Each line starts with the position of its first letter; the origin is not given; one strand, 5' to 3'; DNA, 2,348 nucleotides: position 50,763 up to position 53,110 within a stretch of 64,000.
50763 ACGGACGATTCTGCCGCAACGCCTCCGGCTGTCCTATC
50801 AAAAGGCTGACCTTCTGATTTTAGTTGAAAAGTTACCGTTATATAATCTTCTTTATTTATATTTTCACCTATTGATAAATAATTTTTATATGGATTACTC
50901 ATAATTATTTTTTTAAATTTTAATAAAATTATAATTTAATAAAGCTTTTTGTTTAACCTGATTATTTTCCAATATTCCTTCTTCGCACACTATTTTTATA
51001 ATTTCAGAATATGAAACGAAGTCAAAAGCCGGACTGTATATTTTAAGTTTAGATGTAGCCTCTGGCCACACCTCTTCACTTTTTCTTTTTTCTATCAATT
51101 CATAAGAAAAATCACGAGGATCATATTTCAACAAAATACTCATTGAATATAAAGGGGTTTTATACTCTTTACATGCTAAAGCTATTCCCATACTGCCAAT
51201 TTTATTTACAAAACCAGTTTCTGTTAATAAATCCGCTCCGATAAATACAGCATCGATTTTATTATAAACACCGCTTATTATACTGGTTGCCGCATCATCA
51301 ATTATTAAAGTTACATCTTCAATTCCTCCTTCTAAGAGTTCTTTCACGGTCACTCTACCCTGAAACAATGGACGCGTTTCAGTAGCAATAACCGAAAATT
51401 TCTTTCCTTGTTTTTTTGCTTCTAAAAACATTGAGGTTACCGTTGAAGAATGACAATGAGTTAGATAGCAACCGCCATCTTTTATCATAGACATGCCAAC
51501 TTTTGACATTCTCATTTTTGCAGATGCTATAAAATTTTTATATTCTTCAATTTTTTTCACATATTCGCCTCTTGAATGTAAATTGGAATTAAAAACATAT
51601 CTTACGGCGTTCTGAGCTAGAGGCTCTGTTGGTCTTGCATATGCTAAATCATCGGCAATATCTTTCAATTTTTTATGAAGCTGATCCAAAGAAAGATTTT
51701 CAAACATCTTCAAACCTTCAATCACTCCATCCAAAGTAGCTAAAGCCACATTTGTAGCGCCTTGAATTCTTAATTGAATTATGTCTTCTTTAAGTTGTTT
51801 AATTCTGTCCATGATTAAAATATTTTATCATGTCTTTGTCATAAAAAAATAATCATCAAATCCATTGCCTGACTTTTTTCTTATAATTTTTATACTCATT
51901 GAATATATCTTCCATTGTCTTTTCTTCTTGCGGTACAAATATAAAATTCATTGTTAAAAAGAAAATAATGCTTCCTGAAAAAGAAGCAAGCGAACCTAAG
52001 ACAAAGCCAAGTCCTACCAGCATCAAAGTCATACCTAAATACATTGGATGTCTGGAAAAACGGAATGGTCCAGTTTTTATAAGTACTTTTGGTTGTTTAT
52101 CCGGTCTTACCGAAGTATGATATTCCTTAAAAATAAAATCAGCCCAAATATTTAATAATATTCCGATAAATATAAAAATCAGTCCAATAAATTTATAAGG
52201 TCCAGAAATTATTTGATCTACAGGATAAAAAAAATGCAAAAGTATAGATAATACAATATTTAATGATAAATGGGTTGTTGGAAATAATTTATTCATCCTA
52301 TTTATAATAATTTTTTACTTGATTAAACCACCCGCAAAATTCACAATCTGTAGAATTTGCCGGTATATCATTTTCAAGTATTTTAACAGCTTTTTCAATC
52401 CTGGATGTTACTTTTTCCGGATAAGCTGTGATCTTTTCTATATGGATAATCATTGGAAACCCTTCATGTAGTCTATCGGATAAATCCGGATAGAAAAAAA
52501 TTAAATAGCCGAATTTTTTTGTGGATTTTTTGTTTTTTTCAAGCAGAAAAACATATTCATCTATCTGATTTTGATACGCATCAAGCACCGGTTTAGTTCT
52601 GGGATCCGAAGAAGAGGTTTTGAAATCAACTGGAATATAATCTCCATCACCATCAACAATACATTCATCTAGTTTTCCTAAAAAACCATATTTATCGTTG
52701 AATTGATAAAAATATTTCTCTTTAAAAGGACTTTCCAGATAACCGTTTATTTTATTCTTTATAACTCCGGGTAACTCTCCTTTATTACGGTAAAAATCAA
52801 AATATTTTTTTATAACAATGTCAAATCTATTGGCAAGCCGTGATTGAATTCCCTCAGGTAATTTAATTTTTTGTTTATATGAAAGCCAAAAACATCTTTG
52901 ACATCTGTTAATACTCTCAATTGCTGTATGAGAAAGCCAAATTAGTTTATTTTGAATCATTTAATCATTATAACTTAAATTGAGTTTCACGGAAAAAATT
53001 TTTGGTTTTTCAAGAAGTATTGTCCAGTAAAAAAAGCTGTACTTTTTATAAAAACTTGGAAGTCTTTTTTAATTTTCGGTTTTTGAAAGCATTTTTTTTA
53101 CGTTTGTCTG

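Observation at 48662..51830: Form III RuBisCO operon (R15P isomerase - RuBisCO) lying tail-to-tail, 3 bp apart, with a class II phosphoribulokinase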

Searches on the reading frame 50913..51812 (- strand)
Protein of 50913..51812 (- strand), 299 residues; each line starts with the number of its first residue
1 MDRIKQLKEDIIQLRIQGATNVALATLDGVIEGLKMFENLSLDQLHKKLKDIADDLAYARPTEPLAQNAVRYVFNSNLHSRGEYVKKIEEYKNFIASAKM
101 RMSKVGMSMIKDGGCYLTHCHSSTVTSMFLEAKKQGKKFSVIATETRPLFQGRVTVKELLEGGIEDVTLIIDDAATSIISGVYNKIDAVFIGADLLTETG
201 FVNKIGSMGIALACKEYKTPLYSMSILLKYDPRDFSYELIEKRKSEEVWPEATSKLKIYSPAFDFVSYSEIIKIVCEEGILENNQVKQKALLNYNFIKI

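Call 3: search_protein_families(library=pfam, proteins=[window:50913-51812:-])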
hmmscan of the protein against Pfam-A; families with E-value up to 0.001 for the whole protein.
window:50913-51812:- (299 aa): 1 family
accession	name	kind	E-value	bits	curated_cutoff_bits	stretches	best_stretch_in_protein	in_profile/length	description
PF01008.23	IF-2B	-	5.1e-52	177.3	22.4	1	16-282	2-279/280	Initiation factor 2 subunit family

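Call 4: search_protein_families(library=ncbifam, proteins=[window:50913-51812:-])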
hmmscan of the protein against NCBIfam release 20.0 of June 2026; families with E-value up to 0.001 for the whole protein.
window:50913-51812:- (299 aa): 8 families
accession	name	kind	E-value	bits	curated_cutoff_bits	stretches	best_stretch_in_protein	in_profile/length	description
TIGR00511.1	ribulose_e2b2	equivalog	1.8e-49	168.7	314.1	1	4-282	2-287/301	ribose 1,5-bisphosphate isomerase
TIGR00524.1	eIF-2B_rel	subfamily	4.8e-47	160.5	185.85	1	2-282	2-302/303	S-methyl-5-thioribose-1-phosphate isomerase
NF004700.0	PRK06036.1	equivalog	4.4e-33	114.7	528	1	2-285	31-332/339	S-methyl-5-thioribose-1-phosphate isomerase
NF004326.0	PRK05720.1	subfamily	4.9e-33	114.4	271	1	2-289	38-349/358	s-methyl-5-thioribose-1-phosphate isomerase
TIGR00512.1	salvage_mtnA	equivalog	6.9e-28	97.6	279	1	3-282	29-334/335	S-methyl-5-thioribose-1-phosphate isomerase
NF006210.0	PRK08335.1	equivalog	7.5e-27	94.3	339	1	2-281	4-269/275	translation initiation factor IF-2B subunit alpha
NF004436.0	PRK05772.1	equivalog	1.3e-22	80.6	521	1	5-283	47-351/363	S-methyl-5-thioribose-1-phosphate isomerase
NF004994.0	PRK06372.1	equivalog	7.4e-14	51.7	249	1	120-284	93-249/253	translation initiation factor IF-2B subunit delta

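Call 48: search_solved_structures(query=window:50913-51812:-, show_alignments=2, max_evalue=1e-10)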
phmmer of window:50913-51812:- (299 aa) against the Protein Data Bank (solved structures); distinct sequences matched with E-value up to 1e-10: 28.
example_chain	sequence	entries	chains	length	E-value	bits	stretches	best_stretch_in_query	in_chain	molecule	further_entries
3a11_A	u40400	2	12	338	8.9e-31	110.5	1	4-281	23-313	Translation initiation factor eIF-2B, delta subunit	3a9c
5yfj_A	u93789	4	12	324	2.2e-30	109.2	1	6-281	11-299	Ribose 1,5-bisphosphate isomerase | Ribose-1,5-bisphosphate isomerase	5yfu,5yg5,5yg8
5yft_A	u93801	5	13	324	1.1e-29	107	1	6-281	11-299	Ribose 1,5-bisphosphate isomerase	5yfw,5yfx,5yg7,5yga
3vm6_A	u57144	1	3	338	2.2e-29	105.9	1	4-281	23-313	Translation initiation factor eIF-2B, delta subunit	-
5yfs_A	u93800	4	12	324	5.6e-29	104.6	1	6-281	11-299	Ribose 1,5-bisphosphate isomerase | Ribose-1,5-bisphosphate isomerase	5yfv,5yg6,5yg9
1t5o_A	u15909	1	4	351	8.3e-26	94.2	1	4-281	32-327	Translation initiation factor eIF2B, subunit delta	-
1t9k_A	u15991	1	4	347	7.9e-23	84.5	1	11-282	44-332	Probable methylthioribose-1-phosphate isomerase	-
2yrf_A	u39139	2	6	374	6.7e-21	78.1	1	9-286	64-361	Methylthioribose-1-phosphate isomerase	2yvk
1vb5_A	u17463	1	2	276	8.3e-21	77.9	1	3-238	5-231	translation initiation factor eIF-2B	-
5b04_G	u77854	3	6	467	5.8e-15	58.7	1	85-228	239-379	Probable translation initiation factor eIF-2B subunit delta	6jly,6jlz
5b04_A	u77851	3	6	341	4e-14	55.9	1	77-226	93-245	Translation initiation factor eIF-2B subunit alpha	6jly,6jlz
6i3m_A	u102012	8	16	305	6e-14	55.4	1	70-230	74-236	Translation initiation factor eIF-2B subunit alpha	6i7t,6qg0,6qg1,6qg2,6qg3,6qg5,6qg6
6a34_A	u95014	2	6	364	1e-13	54.6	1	95-281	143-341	Putative methylthioribose-1-phosphate isomerase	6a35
6caj_H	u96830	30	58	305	4e-13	52.6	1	91-231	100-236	Translation initiation factor eIF-2B subunit alpha | Translation initiation factor eIF2B subunit alpha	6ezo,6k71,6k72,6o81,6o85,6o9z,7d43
9y3t_G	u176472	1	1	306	4e-13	52.6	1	91-231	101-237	Translation initiation factor eIF2B subunit alpha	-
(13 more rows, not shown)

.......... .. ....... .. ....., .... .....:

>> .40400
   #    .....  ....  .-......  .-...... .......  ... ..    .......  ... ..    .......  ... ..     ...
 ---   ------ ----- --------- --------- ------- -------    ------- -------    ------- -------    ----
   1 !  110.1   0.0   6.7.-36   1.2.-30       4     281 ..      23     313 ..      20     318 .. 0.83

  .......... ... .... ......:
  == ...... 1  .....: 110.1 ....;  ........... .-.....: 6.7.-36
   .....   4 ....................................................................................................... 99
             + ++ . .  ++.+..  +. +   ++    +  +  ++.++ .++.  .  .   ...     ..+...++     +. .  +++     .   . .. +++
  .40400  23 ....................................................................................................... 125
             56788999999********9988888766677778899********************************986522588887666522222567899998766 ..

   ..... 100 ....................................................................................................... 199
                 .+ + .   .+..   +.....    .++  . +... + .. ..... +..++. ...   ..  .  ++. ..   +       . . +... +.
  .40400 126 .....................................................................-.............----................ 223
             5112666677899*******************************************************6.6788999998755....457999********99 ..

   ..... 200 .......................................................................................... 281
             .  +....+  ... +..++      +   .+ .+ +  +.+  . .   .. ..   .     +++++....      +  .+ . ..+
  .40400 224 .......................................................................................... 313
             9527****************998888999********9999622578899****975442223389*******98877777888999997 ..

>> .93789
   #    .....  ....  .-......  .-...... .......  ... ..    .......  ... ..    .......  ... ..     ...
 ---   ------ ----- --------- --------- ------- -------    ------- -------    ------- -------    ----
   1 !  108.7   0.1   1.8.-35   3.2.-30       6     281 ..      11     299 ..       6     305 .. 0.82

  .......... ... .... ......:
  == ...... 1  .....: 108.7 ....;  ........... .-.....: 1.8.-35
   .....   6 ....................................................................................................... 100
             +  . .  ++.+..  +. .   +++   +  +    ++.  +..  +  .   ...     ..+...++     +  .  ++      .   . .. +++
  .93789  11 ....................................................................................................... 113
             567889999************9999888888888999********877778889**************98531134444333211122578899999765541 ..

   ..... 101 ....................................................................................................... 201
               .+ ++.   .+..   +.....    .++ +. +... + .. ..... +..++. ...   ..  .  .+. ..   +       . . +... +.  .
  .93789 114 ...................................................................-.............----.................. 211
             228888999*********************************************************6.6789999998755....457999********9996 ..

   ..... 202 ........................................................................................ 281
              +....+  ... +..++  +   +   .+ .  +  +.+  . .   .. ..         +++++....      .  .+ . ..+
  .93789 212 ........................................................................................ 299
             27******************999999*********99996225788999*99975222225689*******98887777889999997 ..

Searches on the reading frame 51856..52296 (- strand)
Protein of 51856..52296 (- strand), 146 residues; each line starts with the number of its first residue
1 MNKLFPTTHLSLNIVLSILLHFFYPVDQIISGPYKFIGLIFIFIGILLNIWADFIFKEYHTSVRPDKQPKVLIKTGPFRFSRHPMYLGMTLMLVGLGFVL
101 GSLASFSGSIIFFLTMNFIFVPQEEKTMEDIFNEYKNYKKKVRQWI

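Call 3: search_protein_families(library=pfam, proteins=[window:51856-52296:-])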
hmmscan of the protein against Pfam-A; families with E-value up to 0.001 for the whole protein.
window:51856-52296:- (146 aa): 3 families
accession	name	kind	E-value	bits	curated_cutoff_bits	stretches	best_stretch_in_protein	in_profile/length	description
PF04191.18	PEMT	-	1.4e-14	54.9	25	1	36-133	4-103/105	Phospholipid methyltransferase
PF06966.17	DUF1295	-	5.6e-09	36.3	20.4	1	30-142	116-235/235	Protein of unknown function (DUF1295)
PF04140.19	ICMT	-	5.1e-07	30.5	24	1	41-128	4-93/95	Isoprenylcysteine carboxyl methyltransferase (ICMT) family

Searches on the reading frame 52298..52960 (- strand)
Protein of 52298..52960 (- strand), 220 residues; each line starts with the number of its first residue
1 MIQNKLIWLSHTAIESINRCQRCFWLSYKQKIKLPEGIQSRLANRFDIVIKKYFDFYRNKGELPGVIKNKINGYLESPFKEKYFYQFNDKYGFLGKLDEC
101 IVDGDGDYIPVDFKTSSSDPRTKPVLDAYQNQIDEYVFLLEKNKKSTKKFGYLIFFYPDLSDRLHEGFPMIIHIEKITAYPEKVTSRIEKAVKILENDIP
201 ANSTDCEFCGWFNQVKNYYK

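Call 3: search_protein_families(library=pfam, proteins=[window:52298-52960:-])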
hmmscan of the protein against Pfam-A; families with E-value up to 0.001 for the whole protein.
window:52298-52960:- (220 aa): 1 family
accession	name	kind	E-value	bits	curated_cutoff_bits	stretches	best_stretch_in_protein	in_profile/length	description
PF12705.13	PDDEXK_1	-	3.4e-08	34.2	22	1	92-211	123-242/247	PD-(D/E)XK nuclease superfamily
